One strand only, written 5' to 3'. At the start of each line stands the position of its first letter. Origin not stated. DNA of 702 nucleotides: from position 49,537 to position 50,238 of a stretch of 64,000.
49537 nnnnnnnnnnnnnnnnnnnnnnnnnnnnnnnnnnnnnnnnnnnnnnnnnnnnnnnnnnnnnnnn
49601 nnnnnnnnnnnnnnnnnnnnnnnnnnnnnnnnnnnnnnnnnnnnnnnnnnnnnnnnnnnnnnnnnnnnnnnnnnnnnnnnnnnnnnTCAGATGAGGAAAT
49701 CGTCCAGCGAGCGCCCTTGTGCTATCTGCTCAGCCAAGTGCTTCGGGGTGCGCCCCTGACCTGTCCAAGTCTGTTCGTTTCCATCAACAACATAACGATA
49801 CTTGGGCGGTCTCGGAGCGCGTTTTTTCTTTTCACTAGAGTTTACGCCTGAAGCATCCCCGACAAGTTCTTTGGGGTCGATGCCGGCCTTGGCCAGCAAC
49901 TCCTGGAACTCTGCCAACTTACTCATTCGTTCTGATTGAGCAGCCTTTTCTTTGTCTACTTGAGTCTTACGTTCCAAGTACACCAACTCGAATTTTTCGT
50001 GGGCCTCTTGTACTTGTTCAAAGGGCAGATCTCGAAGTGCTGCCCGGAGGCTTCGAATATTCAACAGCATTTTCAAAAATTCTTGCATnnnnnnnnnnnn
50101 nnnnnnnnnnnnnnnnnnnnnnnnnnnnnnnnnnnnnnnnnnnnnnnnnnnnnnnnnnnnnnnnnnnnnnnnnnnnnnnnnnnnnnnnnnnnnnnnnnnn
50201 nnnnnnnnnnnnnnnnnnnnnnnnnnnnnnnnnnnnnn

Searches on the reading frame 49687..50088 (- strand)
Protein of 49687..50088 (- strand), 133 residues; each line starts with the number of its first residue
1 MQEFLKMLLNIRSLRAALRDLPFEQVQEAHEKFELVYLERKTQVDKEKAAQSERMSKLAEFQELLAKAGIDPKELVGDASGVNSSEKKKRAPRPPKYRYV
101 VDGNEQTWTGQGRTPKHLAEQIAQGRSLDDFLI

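Call 3: search_protein_families(library=pfam, proteins=[window:49687-50088:-], max_evalue=1)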
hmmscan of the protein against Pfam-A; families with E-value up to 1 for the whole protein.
window:49687-50088:- (133 aa): 3 families
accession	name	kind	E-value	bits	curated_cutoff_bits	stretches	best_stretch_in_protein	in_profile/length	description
PF22470.1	Histone_HNS_N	-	1.5e-21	76.5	24.5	1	1-77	1-77/79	H-NS histone-like proteins, N-terminal domain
PF00816.26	Histone_HNS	-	8.2e-16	57.9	25.6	1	95-133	1-38/38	H-NS histone C-terminal domain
PF16252.10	DUF4908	-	0.032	14.2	25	0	10-61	126-173/223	Domain of unknown function (DUF4908)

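Call 4: search_protein_families(library=ncbifam, proteins=[window:49687-50088:-], max_evalue=1)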
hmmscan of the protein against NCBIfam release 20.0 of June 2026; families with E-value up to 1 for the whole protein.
window:49687-50088:- (133 aa): 3 families
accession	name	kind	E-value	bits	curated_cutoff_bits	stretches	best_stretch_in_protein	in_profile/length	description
NF007656.0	PRK10328.1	equivalog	2.1e-36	125.1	202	1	1-133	1-134/134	DNA-binding protein StpA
NF008193.0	PRK10947.1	equivalog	1.7e-32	112.1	211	1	1-133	1-135/137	histone-like nucleoid-structuring protein H-NS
NF011695.0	PRK15115.1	equivalog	0.034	12.9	763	1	25-74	391-442/445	two-component system response regulator GlrR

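Call 33: find_homologous_proteins(query=window:49687-50088:-, max_evalue=0.001)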
Query window:49687-50088:- (133 aa): 364 proteins with E <= 0.001 among 380 candidates; the best 120 are listed.
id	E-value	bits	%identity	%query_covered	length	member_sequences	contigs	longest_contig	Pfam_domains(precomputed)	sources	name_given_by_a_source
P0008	3.9e-79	281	99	100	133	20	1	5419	PF00816.28,PF22470.2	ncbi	-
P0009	2.7e-68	246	87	100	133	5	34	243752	PF00816.28,PF22470.2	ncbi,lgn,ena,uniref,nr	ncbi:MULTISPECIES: H-NS family nucleoid-associated regulatory protein [Aeromonas]|uniref:DNA-binding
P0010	1.5e-66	240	84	100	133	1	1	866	PF00816.28,PF22470.2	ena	-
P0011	7.4e-65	235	82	100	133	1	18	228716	PF00816.28,PF22470.2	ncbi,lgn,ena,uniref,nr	ncbi:transcriptional regulator (plasmid) [Aeromonas media]|uniref:DNA-binding protein n=2 Tax=Aeromo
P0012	1.8e-55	204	80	100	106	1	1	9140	PF00816.28,PF22470.2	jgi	-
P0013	1.1e-52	195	71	100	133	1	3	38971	PF00816.28,PF22470.2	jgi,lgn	-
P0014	2.2e-52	194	71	100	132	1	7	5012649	PF00816.28,PF22470.2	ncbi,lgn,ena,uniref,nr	ncbi:transcriptional regulator [Aeromonas salmonicida]|uniref:DNA-binding protein n=1 Tax=Aeromonas 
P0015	3.4e-52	194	71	100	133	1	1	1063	PF00816.28,PF22470.2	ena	-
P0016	4.8e-52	193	70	100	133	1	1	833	PF00816.28,PF22470.2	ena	-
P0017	5.7e-52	193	70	100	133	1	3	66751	PF00816.28,PF22470.2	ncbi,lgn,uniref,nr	ncbi:H-NS family histone-like protein [Aeromonas piscicola]|uniref:H-NS family histone-like protein 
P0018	5.8e-52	193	71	100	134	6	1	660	PF00816.28,PF22470.2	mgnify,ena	mgnify:CR=1 FL=1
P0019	8.6e-52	192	70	100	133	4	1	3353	PF00816.28,PF22470.2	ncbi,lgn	ncbi:DNA-binding protein H-NS [compost metagenome]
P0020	1.2e-51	192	71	100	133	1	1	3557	PF00816.28,PF22470.2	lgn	-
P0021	1.3e-51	192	70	100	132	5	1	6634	PF00816.28,PF22470.2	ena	-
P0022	1.4e-51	192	70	100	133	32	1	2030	PF00816.28,PF22470.2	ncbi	ncbi:H-NS family histone-like protein [Aeromonas caviae]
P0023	1.7e-51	191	69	100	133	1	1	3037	PF00816.28,PF22470.2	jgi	jgi:DNA-binding protein H-NS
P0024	1.7e-51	191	70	100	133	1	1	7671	PF00816.28,PF22470.2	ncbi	ncbi:H-NS family nucleoid-associated regulatory protein [Aeromonas jandaei]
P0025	2.6e-51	191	69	100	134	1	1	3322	PF00816.28,PF22470.2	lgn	-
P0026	2.6e-51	191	69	100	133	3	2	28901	PF00816.28,PF22470.2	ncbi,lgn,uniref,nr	ncbi:H-NS family nucleoid-associated regulatory protein [Aeromonas jandaei]|uniref:H-NS family histo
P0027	2.8e-51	191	68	100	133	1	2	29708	PF00816.28,PF22470.2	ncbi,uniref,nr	ncbi:H-NS family histone-like protein [Aeromonas rivipollensis]|uniref:DNA-binding protein n=1 Tax=A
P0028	3.1e-51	191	68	100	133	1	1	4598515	PF00816.28,PF22470.2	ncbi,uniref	ncbi:H-NS family histone-like protein [Aeromonas veronii]|uniref:H-NS family histone-like protein n=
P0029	3.3e-51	191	70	100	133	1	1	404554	PF00816.28,PF22470.2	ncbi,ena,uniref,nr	ncbi:H-NS histone family protein [Aeromonas veronii]|uniref:H-NS family histone-like protein n=1 Tax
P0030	3.4e-51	191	69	100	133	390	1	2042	PF00816.28,PF22470.2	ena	-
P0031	5.3e-51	190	67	100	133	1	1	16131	PF00816.28,PF22470.2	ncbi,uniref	ncbi:H-NS family nucleoid-associated regulatory protein [Aeromonas sp. MdU4]|uniref:H-NS family hist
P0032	5.6e-51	190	70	100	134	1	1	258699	PF00816.28,PF22470.2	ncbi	ncbi:MAG: H-NS family nucleoid-associated regulatory protein [Aeromonas hydrophila]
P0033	5.8e-51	190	70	100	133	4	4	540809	PF00816.28,PF22470.2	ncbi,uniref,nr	ncbi:H-NS histone family protein [Aeromonas sobria]|uniref:DNA-binding protein n=1 Tax=Aeromonas sob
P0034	6.0e-51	190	68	100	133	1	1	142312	PF00816.28,PF22470.2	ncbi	ncbi:H-NS family histone-like protein [Aeromonas veronii]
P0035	6.3e-51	190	68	100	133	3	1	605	PF00816.28,PF22470.2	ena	-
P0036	6.3e-51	190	68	100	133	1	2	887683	PF00816.28,PF22470.2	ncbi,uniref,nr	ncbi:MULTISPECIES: H-NS family histone-like protein [Aeromonas]|uniref:H-NS family histone-like prot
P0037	6.3e-51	190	68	100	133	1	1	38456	PF00816.28,PF22470.2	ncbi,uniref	ncbi:H-NS family nucleoid-associated regulatory protein [Aeromonas veronii]|uniref:H-NS family histo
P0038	7.2e-51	189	68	100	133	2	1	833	PF00816.28,PF22470.2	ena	-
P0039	7.4e-51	189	69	100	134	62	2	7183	PF00816.28,PF22470.2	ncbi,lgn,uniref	ncbi:H-NS family nucleoid-associated regulatory protein [Aeromonas caviae]|uniref:H-NS family histon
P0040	7.6e-51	189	68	100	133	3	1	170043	PF00816.28,PF22470.2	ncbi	ncbi:H-NS family nucleoid-associated regulatory protein [Aeromonas veronii]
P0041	8.1e-51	189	69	100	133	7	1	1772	PF00816.28,PF22470.2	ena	-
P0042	8.1e-51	189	68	100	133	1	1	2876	PF00816.28,PF22470.2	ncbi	ncbi:MAG: H-NS family nucleoid-associated regulatory protein [Shewanella sp.]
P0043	8.6e-51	189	68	100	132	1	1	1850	PF00816.28,PF22470.2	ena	-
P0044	8.9e-51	189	69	100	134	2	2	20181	PF00816.28,PF22470.2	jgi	jgi:DNA-binding protein H-NS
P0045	9.1e-51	189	68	100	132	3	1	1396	PF00816.28,PF22470.2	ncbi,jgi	jgi:DNA-binding protein H-NS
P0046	1.0e-50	189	69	100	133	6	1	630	PF00816.28,PF22470.2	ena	-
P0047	1.0e-50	189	69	100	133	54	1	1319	PF00816.28,PF22470.2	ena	-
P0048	1.1e-50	189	69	100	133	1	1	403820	PF00816.28,PF22470.2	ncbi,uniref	ncbi:H-NS family nucleoid-associated regulatory protein [Aeromonas enteropelogenes]|uniref:H-NS fami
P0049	1.1e-50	189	68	100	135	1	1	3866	PF00816.28,PF22470.2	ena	-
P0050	1.1e-50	189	69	100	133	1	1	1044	PF00816.28,PF22470.2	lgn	-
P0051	1.2e-50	189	68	100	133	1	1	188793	PF00816.28,PF22470.2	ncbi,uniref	ncbi:H-NS family nucleoid-associated regulatory protein [Aeromonas veronii]|uniref:H-NS family histo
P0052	1.2e-50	189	68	100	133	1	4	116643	PF00816.28,PF22470.2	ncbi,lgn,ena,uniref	ncbi:H-NS family nucleoid-associated regulatory protein [Aeromonas veronii]|uniref:H-NS family histo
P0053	1.2e-50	189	68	100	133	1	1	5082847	PF00816.28,PF22470.2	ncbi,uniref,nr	ncbi:H-NS family histone-like protein [Aeromonas allosaccharophila]|uniref:H-NS family histone-like 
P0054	1.2e-50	189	68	100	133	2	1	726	PF00816.28,PF22470.2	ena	-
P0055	1.2e-50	189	68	100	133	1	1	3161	PF00816.28,PF22470.2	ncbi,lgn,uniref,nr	ncbi:H-NS family nucleoid-associated regulatory protein [Aeromonas salmonicida]|uniref:H-NS family h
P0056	1.3e-50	189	68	100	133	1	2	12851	PF00816.28,PF22470.2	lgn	-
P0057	1.3e-50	189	70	100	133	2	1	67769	PF00816.28,PF22470.2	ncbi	ncbi:H-NS family nucleoid-associated regulatory protein [Aeromonas veronii]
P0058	1.4e-50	189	68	100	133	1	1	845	PF00816.28,PF22470.2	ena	-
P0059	1.4e-50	188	68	100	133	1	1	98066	PF00816.28,PF22470.2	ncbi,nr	ncbi:H-NS histone family protein (plasmid) [Aeromonas sp. BC14]|nr:H-NS family nucleoid-associated r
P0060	1.5e-50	188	69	100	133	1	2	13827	PF00816.28,PF22470.2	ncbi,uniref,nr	ncbi:H-NS histone family protein [Aeromonas veronii]|uniref:H-NS family histone-like protein n=1 Tax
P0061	1.5e-50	188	68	100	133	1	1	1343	PF00816.28,PF22470.2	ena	-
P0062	1.6e-50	188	69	100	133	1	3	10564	PF00816.28,PF22470.2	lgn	-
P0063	1.8e-50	188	67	100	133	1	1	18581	PF00816.28,PF22470.2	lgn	-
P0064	1.8e-50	188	68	100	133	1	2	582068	PF00816.28,PF22470.2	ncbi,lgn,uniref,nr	ncbi:H-NS histone family protein [Aeromonas veronii]|uniref:H-NS family histone-like protein n=1 Tax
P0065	1.9e-50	188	68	100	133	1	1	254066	PF00816.28,PF22470.2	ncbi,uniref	ncbi:H-NS family nucleoid-associated regulatory protein [Aeromonas veronii]|uniref:H-NS family histo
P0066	2.0e-50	188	68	100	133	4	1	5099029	PF00816.28,PF22470.2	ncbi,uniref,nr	ncbi:H-NS family nucleoid-associated regulatory protein [Aeromonas salmonicida]|uniref:H-NS family h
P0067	2.1e-50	188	68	100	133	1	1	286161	PF00816.28,PF22470.2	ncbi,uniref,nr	ncbi:H-NS histone family protein [Aeromonas dhakensis]|uniref:H-NS family histone-like protein n=1 T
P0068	2.1e-50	188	68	100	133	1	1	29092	PF00816.28,PF22470.2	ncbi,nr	ncbi:TPA: H-NS histone family protein [Aeromonas veronii]|nr:H-NS histone family protein [Aeromonas 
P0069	2.2e-50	188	68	100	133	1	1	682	PF00816.28,PF22470.2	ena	-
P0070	2.2e-50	188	69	100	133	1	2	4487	PF00816.28,PF22470.2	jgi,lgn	jgi:DNA-binding protein H-NS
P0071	2.2e-50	188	68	100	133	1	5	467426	PF00816.28,PF22470.2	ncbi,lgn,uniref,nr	ncbi:H-NS family histone-like protein [Aeromonas media]|uniref:H-NS family histone-like protein n=1 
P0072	2.4e-50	188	69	100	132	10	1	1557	PF00816.28,PF22470.2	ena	-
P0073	2.4e-50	188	68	100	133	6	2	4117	PF00816.28,PF22470.2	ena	-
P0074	2.4e-50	188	67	100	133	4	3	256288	PF00816.28,PF22470.2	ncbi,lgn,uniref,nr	ncbi:H-NS family histone-like protein [Aeromonas veronii]|uniref:H-NS family histone-like protein n=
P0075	2.5e-50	188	69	100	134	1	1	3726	PF00816.28,PF22470.2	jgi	jgi:DNA-binding protein H-NS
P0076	2.6e-50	188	69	100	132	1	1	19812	PF00816.28,PF22470.2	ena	-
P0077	2.7e-50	188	68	100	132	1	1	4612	PF00816.28,PF22470.2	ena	-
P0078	2.9e-50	187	69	100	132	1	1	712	PF00816.28,PF22470.2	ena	-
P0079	2.9e-50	187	68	100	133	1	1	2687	PF00816.28,PF22470.2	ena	-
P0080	3.0e-50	187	68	100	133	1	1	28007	PF00816.28,PF22470.2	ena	-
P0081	3.0e-50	187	69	100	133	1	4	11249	PF00816.28,PF22470.2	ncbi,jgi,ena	-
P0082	3.0e-50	187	69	100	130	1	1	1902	PF00816.28,PF22470.2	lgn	-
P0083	3.1e-50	187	68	100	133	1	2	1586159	PF00816.28,PF22470.2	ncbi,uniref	ncbi:H-NS family nucleoid-associated regulatory protein [Aeromonas veronii]|uniref:H-NS family histo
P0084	3.2e-50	187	68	100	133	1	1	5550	PF00816.28,PF22470.2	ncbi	ncbi:H-NS family nucleoid-associated regulatory protein [Aeromonas jandaei]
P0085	3.2e-50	187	68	100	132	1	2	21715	PF00816.28,PF22470.2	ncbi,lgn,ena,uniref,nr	ncbi:H-NS family histone-like protein [Aeromonas popoffii]|uniref:H-NS family histone-like protein n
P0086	3.6e-50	187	69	100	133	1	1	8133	PF00816.28,PF22470.2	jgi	jgi:DNA-binding protein H-NS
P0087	3.7e-50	187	68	100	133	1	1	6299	PF00816.28,PF22470.2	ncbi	ncbi:TPA: H-NS family nucleoid-associated regulatory protein [Aeromonas veronii]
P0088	3.8e-50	187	68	100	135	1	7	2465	PF00816.28,PF22470.2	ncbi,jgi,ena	-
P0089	3.9e-50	187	69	100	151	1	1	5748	PF00816.28,PF22470.2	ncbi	-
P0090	3.9e-50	187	68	100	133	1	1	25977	PF00816.28,PF22470.2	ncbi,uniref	ncbi:MAG: H-NS family nucleoid-associated regulatory protein [Aeromonas sobria]|uniref:H-NS family h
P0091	4.1e-50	187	68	100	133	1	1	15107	PF00816.28,PF22470.2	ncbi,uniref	ncbi:H-NS family nucleoid-associated regulatory protein [Aeromonas veronii]|uniref:H-NS family histo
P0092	4.1e-50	187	69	100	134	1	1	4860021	PF00816.28,PF22470.2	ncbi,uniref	ncbi:H-NS family nucleoid-associated regulatory protein [Aeromonas hydrophila]|uniref:H-NS family hi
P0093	4.2e-50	187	68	100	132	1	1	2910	PF00816.28,PF22470.2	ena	-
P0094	4.2e-50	187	67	100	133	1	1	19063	PF00816.28,PF22470.2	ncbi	ncbi:H-NS family nucleoid-associated regulatory protein [Aeromonas veronii]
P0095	4.5e-50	187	68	100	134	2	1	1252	PF00816.28,PF22470.2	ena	-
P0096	4.8e-50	187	68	100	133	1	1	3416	PF00816.28,PF22470.2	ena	-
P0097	4.8e-50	187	68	100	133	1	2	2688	PF00816.28,PF22470.2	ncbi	ncbi:DNA-binding protein H-NS [compost metagenome]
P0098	5.1e-50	187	68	100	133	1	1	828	PF00816.28,PF22470.2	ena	-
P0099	5.5e-50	187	68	100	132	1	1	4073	PF00816.28,PF22470.2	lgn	-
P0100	5.6e-50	187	68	100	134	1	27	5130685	PF00816.28,PF22470.2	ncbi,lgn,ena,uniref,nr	ncbi:H-NS family nucleoid-associated regulatory protein [Aeromonas hydrophila]|uniref:DNA-binding pr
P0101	5.9e-50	187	68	100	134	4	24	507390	PF00816.28,PF22470.2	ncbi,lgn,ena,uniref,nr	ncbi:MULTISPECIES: H-NS family histone-like protein [Aeromonas]|uniref:H-NS family histone-like prot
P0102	6.2e-50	186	69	100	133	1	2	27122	PF00816.28,PF22470.2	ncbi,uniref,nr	ncbi:H-NS family nucleoid-associated regulatory protein [Aeromonas veronii]|uniref:H-NS family histo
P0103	6.2e-50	186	68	100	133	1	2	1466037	PF00816.28,PF22470.2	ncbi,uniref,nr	ncbi:H-NS histone family protein [Aeromonas jandaei]|uniref:H-NS family histone-like protein n=1 Tax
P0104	6.4e-50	186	69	100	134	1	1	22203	PF00816.28,PF22470.2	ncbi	ncbi:H-NS family histone-like protein [Aeromonas salmonicida]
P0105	6.7e-50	186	67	100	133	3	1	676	PF00816.28,PF22470.2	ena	-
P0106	6.8e-50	186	68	100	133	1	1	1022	PF00816.28,PF22470.2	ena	-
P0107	6.8e-50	186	69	100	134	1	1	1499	PF00816.28,PF22470.2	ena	-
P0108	6.9e-50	186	68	100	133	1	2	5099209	PF00816.28,PF22470.2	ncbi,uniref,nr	ncbi:transcriptional regulator [Aeromonas sp. CA23]|uniref:H-NS family histone-like protein n=1 Tax=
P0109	7.0e-50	186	68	100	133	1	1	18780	PF00816.28,PF22470.2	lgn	-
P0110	7.5e-50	186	68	100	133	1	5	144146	PF00816.28,PF22470.2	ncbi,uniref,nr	ncbi:H-NS histone family protein [Aeromonas veronii]|uniref:H-NS family histone-like protein n=1 Tax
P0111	8.0e-50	186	68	100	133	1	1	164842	PF00816.28,PF22470.2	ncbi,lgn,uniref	ncbi:H-NS family nucleoid-associated regulatory protein [Aeromonas rivipollensis]|uniref:H-NS family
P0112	8.2e-50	186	69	100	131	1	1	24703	PF00816.28,PF22470.2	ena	-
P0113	8.4e-50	186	67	100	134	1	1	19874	PF00816.28,PF22470.2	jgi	jgi:DNA-binding protein H-NS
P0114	8.8e-50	186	68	100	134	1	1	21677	PF00816.28,PF22470.2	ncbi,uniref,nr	ncbi:H-NS histone family protein [Aeromonas salmonicida]|uniref:H-NS family histone-like protein n=1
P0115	9.0e-50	186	68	100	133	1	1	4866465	PF00816.28,PF22470.2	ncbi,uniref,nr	ncbi:H-NS family nucleoid-associated regulatory protein [Aeromonas salmonicida]|uniref:H-NS family h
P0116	9.1e-50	186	66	100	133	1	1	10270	PF00816.28,PF22470.2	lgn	-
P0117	9.3e-50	186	67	100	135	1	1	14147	PF00816.28,PF22470.2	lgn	-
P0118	9.7e-50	186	67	100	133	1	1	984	PF00816.28,PF22470.2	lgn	-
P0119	9.8e-50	186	68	100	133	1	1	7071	PF00816.28,PF22470.2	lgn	-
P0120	9.9e-50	186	69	100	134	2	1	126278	PF00816.28,PF22470.2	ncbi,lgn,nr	ncbi:H-NS histone family protein [Aeromonas bestiarum]|nr:H-NS histone family protein [Aeromonas bes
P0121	9.9e-50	186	69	100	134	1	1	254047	PF00816.28,PF22470.2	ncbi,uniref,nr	ncbi:H-NS family histone-like protein [Aeromonas salmonicida]|uniref:H-NS family histone-like protei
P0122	1.0e-49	186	68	100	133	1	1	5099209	PF00816.28,PF22470.2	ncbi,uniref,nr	ncbi:transcriptional regulator [Aeromonas sp. CA23]|uniref:H-NS family histone-like protein n=1 Tax=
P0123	1.0e-49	186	67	100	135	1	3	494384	PF00816.28,PF22470.2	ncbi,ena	ncbi:H-NS family nucleoid-associated regulatory protein [Aeromonas veronii]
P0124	1.1e-49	186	69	100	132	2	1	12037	PF00816.28,PF22470.2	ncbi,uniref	ncbi:MAG: H-NS family nucleoid-associated regulatory protein [Vibrio ordalii]|uniref:H-NS family his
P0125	1.1e-49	186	66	100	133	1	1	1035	PF00816.28,PF22470.2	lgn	-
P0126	1.1e-49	186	67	100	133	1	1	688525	PF00816.28,PF22470.2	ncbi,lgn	ncbi:H-NS family nucleoid-associated regulatory protein [Aeromonas veronii]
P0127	1.2e-49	186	68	100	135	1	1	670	PF00816.28,PF22470.2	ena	-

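Call 89: find_encoding_contigs(protein=P0013, flank=6000, max_places=3)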
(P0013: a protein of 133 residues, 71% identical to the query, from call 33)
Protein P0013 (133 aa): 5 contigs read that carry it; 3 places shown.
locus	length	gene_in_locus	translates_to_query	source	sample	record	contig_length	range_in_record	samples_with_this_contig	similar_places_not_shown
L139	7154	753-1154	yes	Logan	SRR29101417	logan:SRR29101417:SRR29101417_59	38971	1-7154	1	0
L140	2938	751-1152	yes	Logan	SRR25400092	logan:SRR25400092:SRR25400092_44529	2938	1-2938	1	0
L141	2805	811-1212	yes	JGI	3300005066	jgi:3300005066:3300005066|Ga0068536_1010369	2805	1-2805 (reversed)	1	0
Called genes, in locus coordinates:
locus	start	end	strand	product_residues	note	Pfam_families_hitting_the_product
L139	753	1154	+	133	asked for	PF22470:Histone_HNS_N, PF00816:Histone_HNS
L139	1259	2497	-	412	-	PF13356:Arm-DNA-bind_3, PF22022:Phage_int_M, PF00589:Phage_integrase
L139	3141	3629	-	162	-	PF01668:SmpB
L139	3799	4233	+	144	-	PF10604:Polyketide_cyc2, PF03364:Polyketide_cyc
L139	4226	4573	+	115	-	PF03658:Ub-RnfH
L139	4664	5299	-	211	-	PF01370:Epimerase (weak), PF13460:NAD_binding_10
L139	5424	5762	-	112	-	PF04355:BamE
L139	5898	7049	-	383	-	PF00465:Fe-ADH, PF13685:Fe-ADH_2, PF25137:ADH_Fe_C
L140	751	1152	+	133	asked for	PF22470:Histone_HNS_N, PF00816:Histone_HNS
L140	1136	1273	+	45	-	-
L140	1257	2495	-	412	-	PF13356:Arm-DNA-bind_3, PF22022:Phage_int_M, PF00589:Phage_integrase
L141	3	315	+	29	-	?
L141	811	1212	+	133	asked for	PF22470:Histone_HNS_N, PF00816:Histone_HNS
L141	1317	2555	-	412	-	PF13356:Arm-DNA-bind_3, PF22022:Phage_int_M, PF00589:Phage_integrase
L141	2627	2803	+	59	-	?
